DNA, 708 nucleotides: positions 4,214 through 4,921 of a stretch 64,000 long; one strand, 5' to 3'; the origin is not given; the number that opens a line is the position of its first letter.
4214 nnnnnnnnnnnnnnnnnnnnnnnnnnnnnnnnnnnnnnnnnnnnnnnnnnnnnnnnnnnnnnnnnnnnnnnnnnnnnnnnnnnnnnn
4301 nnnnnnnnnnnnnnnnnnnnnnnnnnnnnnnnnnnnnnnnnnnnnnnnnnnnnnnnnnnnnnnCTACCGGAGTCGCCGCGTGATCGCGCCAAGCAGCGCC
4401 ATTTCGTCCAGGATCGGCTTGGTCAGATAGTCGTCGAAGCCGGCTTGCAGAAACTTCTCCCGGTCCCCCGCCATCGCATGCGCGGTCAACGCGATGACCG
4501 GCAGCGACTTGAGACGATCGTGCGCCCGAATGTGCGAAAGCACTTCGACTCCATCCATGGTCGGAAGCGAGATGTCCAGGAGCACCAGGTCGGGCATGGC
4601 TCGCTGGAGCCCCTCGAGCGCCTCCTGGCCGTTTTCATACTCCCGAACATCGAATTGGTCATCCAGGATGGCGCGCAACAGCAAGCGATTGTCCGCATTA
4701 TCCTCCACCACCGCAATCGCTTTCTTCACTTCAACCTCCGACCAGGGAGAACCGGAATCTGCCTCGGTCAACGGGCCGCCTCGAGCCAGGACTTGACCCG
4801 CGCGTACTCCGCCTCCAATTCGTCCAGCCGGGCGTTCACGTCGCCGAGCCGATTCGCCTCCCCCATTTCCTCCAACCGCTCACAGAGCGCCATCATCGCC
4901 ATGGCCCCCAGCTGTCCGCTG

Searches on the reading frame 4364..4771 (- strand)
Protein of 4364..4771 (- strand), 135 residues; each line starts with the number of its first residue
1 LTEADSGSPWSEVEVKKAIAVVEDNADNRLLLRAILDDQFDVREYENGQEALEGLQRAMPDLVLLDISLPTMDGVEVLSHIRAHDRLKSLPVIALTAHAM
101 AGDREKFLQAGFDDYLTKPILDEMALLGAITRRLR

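Call 53: search_protein_families(library=pfam, proteins=[window:4364-4771:-], max_evalue=0.001)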
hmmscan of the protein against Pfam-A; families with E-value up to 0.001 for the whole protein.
window:4364-4771:- (135 aa): 1 family
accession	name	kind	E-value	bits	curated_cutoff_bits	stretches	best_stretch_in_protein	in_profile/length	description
PF00072.30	Response_reg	-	1.9e-28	99.3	30.2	1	19-127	1-107/111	Response regulator receiver domain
